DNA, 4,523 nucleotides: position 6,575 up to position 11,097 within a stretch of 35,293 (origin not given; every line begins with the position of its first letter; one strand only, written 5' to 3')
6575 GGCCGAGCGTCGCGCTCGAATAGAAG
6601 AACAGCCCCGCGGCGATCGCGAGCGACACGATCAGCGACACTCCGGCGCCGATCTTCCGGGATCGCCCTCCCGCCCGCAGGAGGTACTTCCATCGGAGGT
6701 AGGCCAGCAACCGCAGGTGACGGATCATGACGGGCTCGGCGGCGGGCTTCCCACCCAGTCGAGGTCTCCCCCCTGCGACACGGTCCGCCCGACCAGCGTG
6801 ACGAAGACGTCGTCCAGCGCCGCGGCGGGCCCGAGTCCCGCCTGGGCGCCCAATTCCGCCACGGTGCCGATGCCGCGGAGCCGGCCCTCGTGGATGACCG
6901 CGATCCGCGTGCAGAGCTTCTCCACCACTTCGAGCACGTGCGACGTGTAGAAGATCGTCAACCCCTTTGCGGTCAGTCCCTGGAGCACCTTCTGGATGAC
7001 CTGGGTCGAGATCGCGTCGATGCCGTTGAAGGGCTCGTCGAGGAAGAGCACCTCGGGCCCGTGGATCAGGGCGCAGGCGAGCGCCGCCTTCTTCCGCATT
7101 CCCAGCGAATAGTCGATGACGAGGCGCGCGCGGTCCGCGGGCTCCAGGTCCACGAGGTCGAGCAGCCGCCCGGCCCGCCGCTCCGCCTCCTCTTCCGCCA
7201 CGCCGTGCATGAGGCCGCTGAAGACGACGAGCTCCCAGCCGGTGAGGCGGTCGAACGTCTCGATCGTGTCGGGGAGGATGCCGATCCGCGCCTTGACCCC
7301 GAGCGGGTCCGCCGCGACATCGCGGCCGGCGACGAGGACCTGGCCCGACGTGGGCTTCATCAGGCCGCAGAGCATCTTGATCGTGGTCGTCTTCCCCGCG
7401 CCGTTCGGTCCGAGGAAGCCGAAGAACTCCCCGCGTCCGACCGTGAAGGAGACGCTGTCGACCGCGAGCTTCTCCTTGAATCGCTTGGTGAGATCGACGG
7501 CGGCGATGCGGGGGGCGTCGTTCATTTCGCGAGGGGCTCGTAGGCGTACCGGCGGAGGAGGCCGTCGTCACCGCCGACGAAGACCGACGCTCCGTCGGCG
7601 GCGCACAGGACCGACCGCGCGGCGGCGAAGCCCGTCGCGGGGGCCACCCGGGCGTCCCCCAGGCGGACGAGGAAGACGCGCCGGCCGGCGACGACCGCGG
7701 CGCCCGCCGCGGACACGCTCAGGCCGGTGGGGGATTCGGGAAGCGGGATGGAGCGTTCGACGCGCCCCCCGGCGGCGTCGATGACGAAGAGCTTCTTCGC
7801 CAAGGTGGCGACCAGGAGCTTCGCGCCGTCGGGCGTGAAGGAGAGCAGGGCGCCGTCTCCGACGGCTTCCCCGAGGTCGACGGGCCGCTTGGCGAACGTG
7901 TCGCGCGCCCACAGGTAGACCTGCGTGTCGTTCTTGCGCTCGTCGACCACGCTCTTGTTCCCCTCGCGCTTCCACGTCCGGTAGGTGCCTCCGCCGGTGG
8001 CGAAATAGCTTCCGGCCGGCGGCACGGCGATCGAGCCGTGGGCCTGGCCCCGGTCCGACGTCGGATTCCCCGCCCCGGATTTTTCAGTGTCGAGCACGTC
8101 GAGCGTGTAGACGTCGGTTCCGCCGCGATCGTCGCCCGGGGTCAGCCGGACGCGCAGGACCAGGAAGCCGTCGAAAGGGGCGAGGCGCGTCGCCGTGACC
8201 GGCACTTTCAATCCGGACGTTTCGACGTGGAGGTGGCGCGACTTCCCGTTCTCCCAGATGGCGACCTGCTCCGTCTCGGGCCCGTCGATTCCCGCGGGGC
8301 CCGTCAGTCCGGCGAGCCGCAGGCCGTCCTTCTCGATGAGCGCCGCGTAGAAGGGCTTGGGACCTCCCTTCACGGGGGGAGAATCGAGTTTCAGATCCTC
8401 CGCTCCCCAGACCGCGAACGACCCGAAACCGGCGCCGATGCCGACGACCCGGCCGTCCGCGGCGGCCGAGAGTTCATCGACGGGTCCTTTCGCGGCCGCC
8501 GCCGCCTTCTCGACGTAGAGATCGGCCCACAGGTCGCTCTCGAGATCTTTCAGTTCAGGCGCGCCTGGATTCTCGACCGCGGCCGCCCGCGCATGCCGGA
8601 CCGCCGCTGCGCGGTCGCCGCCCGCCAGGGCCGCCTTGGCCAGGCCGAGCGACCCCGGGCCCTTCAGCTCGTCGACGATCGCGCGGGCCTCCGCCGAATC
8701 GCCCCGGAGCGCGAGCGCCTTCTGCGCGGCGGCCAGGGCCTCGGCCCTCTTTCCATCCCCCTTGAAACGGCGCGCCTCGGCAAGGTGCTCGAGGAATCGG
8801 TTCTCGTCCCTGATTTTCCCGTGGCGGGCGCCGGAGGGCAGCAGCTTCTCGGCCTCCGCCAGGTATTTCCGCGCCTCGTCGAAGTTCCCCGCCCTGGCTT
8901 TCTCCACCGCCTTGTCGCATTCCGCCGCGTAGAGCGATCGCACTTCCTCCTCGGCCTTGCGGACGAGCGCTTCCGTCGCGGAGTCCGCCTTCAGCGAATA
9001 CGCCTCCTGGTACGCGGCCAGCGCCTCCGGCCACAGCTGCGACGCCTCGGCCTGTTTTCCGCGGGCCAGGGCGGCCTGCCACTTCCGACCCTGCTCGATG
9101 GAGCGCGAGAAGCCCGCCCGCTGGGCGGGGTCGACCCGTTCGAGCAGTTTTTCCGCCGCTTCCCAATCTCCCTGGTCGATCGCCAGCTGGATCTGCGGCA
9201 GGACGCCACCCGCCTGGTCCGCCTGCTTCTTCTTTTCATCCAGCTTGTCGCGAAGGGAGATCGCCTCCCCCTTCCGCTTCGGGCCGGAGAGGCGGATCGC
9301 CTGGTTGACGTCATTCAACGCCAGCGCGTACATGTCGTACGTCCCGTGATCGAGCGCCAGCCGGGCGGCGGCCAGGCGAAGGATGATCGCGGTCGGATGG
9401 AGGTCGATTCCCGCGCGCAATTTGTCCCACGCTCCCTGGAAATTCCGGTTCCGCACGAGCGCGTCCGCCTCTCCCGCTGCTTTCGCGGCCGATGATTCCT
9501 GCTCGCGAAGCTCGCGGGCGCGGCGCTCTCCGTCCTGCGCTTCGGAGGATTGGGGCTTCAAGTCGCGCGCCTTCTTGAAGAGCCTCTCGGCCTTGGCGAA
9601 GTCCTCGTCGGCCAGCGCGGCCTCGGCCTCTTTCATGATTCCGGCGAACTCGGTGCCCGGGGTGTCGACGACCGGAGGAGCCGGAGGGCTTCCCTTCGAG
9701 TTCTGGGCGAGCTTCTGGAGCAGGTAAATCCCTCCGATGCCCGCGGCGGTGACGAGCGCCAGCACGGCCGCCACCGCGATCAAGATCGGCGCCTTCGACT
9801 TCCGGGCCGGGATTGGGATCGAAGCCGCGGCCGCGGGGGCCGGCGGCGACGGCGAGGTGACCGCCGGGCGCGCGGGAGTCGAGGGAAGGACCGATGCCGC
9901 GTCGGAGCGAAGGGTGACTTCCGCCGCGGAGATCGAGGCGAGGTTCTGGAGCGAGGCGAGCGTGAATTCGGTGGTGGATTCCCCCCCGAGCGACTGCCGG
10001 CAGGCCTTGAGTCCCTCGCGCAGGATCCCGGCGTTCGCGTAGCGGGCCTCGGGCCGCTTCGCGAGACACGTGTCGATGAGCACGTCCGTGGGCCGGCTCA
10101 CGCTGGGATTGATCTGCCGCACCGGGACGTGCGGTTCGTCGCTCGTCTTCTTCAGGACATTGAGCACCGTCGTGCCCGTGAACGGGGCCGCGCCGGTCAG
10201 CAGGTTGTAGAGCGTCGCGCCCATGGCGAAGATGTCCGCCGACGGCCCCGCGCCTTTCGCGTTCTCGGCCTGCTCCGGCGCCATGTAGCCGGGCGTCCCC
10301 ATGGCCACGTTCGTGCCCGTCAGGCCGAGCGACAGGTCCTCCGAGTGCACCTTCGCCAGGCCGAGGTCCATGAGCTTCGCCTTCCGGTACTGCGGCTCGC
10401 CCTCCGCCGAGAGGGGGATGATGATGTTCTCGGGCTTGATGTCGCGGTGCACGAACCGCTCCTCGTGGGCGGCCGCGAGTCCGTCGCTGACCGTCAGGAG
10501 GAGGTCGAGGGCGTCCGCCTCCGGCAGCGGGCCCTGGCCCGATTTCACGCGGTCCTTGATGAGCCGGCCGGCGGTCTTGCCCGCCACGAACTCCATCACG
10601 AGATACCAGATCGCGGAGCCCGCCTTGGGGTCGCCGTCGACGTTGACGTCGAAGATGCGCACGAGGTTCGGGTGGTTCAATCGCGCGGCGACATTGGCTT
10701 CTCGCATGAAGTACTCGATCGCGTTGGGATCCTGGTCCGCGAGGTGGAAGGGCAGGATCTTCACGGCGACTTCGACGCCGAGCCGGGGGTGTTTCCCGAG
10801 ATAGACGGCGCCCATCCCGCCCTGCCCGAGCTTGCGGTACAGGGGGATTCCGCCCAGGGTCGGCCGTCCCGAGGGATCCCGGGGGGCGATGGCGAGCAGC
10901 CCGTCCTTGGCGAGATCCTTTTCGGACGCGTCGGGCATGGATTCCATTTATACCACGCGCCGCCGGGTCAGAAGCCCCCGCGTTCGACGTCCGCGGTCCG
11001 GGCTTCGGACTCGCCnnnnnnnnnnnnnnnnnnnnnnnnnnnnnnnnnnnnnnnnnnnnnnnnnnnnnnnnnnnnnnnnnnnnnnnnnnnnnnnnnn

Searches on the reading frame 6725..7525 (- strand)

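Call 76: search_protein_families(library=pfam, proteins=[window:6725-7525:-], max_evalue=0.001)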
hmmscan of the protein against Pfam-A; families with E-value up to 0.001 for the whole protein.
window:6725-7525:- (266 aa): 2 families
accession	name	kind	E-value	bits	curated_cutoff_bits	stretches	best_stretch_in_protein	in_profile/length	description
PF00005.33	ABC_tran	-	1.3e-27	97.5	25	1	23-167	2-137/137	ABC transporter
PF13304.12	AAA_21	-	1.4e-07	32.3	27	0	138-199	237-301/304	AAA domain, putative AbiEii toxin, Type IV TA system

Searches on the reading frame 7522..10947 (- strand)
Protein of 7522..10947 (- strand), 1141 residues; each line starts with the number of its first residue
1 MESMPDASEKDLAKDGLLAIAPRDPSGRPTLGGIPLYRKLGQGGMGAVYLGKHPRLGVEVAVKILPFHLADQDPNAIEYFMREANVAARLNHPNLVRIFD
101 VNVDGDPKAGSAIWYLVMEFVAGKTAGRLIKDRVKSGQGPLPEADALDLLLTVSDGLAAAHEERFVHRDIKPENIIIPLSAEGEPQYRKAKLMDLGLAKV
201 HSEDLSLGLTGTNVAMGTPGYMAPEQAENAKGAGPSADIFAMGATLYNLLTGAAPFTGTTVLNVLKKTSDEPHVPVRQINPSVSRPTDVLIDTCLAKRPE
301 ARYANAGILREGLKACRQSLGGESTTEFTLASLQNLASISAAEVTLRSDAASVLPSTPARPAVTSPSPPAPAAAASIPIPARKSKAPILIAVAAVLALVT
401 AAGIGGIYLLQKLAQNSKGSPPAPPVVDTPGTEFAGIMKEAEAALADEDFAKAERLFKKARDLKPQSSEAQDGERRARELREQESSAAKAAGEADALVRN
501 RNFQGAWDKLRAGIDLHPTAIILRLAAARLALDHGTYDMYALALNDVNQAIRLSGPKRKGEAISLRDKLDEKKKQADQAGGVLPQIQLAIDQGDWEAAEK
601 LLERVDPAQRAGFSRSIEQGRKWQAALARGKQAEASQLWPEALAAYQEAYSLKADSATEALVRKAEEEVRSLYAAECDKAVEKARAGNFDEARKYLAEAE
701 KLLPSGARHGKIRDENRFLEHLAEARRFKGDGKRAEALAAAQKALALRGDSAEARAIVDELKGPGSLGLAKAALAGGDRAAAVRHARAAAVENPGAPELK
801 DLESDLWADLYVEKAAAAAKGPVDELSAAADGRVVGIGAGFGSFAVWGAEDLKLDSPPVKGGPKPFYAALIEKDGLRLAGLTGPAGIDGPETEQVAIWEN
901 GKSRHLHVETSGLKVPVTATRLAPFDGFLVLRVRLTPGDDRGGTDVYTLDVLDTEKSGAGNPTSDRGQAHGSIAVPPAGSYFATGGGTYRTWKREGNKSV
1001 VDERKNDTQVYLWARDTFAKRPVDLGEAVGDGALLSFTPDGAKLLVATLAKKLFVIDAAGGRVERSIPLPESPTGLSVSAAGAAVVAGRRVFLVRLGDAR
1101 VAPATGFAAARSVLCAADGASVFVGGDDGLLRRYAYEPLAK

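Call 4: search_protein_families(library=pfam, proteins=[window:7522-10947:-], max_evalue=0.01)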
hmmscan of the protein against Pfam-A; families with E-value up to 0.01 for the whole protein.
window:7522-10947:- (1141 aa): 5 families
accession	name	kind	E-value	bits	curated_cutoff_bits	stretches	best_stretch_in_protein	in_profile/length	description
PF00069.31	Pkinase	-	3.9e-44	151.5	31.7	1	37-308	4-257/263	Protein kinase domain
PF07714.23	PK_Tyr_Ser-Thr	-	9.1e-26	91.1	23.1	1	36-304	3-250/258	Protein tyrosine and serine/threonine kinase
PF13428.12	TPR_14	-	1.9e-06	28.4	23.5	0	767-799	5-37/44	Tetratricopeptide repeat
PF07719.23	TPR_2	-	0.00098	19.5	27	0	684-704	12-32/34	Tetratricopeptide repeat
PF17667.7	Pkinase_fungal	-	0.0024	17.1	24.1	1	162-223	305-361/387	Fungal protein kinase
